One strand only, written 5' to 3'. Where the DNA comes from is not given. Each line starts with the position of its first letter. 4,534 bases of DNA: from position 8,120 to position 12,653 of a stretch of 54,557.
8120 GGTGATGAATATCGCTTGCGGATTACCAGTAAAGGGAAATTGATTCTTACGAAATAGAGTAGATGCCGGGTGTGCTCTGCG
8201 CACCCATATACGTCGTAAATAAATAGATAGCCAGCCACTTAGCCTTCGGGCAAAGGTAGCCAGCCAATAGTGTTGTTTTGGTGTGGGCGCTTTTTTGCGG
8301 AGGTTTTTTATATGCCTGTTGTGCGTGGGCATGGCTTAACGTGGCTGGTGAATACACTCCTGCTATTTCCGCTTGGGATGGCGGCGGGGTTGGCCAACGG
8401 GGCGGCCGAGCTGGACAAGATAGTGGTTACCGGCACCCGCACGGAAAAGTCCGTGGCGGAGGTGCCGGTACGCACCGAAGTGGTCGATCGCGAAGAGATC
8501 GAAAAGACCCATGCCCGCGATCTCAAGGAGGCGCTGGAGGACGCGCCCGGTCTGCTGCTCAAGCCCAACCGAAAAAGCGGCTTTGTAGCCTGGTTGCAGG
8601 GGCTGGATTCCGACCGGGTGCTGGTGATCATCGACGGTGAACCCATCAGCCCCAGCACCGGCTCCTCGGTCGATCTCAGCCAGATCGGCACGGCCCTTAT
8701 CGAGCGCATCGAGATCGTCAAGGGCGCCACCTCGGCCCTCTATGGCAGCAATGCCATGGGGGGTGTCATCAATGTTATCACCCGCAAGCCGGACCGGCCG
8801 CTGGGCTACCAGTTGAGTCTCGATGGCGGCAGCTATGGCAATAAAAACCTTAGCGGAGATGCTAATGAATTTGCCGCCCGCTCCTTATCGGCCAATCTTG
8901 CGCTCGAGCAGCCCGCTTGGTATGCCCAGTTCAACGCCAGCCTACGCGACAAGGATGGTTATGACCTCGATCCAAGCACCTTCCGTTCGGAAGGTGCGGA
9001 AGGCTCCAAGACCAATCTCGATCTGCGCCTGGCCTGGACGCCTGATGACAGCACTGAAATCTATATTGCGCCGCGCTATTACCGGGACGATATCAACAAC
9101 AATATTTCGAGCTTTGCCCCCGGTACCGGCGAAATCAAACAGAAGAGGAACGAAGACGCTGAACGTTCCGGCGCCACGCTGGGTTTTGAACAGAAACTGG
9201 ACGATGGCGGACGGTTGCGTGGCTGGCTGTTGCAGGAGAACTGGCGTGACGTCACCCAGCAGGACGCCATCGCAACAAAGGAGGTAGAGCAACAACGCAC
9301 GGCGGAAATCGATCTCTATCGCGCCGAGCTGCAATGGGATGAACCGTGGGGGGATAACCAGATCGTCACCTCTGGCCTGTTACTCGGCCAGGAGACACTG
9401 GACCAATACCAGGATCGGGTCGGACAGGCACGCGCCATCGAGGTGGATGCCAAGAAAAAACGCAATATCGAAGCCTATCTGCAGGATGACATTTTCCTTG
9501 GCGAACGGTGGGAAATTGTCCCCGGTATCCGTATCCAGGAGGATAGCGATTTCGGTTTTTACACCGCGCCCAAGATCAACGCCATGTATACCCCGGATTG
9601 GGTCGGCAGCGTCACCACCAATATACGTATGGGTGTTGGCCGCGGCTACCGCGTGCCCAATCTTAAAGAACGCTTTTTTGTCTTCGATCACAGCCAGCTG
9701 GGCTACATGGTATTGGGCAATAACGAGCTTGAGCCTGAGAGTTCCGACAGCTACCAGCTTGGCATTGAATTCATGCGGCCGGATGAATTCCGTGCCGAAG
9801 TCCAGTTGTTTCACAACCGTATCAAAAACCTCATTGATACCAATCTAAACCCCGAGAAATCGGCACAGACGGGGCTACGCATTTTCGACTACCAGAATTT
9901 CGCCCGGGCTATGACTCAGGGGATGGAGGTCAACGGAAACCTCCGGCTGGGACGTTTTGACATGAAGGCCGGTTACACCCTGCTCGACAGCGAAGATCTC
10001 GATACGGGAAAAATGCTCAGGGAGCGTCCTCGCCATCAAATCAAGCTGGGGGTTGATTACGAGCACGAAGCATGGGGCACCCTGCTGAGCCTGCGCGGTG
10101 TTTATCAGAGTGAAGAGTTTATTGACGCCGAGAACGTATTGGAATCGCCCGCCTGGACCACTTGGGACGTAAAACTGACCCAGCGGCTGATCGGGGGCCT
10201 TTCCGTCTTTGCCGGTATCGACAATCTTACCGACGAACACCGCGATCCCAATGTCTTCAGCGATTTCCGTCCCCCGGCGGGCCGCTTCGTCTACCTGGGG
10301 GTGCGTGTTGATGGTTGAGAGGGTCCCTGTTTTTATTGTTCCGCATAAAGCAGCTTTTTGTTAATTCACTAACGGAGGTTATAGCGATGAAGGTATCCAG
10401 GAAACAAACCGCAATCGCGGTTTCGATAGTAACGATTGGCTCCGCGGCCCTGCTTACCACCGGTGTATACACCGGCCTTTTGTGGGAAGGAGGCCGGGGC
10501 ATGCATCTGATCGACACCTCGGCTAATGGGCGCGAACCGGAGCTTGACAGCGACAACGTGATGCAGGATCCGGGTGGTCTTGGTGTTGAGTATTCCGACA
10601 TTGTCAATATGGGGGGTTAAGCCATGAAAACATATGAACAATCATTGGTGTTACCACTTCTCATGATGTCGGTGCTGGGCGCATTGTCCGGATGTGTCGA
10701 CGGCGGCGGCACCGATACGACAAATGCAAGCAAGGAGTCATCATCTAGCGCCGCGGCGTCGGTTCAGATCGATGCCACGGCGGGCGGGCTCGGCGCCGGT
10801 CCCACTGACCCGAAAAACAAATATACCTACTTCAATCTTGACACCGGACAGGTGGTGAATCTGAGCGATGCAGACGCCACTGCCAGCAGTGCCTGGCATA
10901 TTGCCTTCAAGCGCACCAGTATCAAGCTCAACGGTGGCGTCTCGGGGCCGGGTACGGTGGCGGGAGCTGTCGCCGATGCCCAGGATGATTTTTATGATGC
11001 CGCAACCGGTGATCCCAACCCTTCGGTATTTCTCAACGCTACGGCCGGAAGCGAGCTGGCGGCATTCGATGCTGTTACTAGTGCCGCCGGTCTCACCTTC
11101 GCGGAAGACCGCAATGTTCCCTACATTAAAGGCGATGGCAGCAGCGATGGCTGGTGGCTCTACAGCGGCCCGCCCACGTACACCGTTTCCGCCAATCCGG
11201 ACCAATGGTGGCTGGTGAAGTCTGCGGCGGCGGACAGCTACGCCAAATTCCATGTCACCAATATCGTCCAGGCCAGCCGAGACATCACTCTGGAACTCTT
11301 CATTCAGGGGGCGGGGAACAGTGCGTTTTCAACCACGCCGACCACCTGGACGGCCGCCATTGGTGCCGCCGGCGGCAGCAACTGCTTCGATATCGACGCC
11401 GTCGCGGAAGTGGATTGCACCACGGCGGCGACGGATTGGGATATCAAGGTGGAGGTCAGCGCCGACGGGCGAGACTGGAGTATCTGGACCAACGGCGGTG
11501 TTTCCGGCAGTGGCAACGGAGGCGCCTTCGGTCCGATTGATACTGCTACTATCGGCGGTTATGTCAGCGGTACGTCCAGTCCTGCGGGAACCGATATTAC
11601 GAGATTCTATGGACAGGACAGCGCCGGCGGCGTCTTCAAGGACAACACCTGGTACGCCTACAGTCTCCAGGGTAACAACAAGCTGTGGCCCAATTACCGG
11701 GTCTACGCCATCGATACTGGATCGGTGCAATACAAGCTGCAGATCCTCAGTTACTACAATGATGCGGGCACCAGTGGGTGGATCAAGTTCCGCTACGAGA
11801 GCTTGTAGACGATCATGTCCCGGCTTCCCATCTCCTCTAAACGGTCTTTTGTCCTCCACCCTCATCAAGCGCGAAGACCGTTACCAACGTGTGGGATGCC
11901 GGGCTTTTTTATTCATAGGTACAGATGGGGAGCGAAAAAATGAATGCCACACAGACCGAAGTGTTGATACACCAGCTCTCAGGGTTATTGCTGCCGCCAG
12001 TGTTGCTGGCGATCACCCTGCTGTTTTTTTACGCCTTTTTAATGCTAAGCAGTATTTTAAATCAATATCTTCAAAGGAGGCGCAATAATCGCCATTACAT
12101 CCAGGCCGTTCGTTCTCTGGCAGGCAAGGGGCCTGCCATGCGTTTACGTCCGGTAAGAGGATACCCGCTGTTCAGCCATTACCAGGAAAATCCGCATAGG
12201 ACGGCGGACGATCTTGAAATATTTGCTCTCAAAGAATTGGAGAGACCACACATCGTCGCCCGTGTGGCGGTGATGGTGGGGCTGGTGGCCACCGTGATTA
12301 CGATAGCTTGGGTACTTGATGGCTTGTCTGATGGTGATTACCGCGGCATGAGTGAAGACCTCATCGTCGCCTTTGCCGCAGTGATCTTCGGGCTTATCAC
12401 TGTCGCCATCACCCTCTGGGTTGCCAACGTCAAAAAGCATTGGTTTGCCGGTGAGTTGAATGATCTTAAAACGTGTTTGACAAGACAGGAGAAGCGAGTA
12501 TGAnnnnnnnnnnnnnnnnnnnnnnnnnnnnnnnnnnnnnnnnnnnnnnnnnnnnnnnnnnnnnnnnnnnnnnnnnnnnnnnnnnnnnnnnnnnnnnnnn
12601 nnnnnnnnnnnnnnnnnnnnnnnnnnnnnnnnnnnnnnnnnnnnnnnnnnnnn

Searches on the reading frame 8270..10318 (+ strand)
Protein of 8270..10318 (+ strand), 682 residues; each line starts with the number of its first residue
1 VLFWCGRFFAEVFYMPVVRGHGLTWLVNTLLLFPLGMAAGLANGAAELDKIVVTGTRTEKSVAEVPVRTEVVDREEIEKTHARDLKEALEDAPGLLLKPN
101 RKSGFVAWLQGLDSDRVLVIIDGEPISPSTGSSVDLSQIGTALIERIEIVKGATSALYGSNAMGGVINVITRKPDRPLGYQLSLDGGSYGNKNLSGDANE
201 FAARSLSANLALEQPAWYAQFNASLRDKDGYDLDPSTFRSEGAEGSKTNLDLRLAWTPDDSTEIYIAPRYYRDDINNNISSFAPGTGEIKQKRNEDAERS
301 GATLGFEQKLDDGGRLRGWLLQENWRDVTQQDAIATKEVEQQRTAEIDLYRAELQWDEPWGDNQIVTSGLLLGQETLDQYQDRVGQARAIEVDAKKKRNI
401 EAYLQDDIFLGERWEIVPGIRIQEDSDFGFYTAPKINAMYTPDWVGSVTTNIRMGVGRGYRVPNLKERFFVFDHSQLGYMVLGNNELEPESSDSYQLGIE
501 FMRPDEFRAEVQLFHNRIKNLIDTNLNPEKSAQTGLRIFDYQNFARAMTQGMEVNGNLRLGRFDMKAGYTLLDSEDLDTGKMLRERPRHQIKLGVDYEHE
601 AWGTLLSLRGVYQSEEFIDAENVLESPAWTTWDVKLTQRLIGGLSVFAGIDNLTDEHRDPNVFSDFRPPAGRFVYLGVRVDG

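Call 26: search_protein_families(library=pfam, proteins=[window:8270-10318:+], max_evalue=0.001)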
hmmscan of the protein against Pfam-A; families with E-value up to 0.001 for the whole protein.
window:8270-10318:+ (682 aa): 3 families
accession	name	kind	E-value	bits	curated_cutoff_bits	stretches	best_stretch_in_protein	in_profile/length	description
PF00593.30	TonB_dep_Rec_b-barrel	-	9.9e-50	171.1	27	1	233-653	9-436/436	TonB dependent receptor-like, beta-barrel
PF07715.20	Plug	-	6.2e-25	88.2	23.9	1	62-166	2-107/107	TonB-dependent Receptor Plug Domain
PF14905.12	OMP_b-brl_3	-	1.3e-05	24.9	27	1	483-562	209-282/408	Outer membrane protein beta-barrel family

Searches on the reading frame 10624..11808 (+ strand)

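Call 26: search_protein_families(library=pfam, proteins=[window:10624-11808:+], max_evalue=0.001)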
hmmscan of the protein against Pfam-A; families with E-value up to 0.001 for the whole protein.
window:10624-11808:+ (394 aa): 1 family
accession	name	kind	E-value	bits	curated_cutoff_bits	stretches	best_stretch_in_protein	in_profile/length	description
PF14064.11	HmuY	-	6.5e-17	62.5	27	1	65-218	3-146/157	HmuY protein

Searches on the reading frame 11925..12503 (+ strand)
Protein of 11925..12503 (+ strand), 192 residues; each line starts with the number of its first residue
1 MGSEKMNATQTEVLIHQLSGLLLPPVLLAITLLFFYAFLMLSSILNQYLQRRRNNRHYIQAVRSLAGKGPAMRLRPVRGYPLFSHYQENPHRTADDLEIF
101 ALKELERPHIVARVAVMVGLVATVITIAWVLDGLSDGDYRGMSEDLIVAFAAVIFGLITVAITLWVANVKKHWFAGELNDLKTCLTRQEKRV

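Call 28: search_protein_families(library=pfam, proteins=[window:11925-12503:+], max_evalue=0.0001)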
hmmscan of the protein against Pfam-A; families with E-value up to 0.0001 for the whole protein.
window:11925-12503:+ (192 aa): 1 family
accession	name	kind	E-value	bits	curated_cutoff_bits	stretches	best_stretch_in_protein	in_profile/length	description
PF01618.21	MotA_ExbB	-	6.1e-06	26.4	22.9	1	110-179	51-123/127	MotA/TolQ/ExbB proton channel family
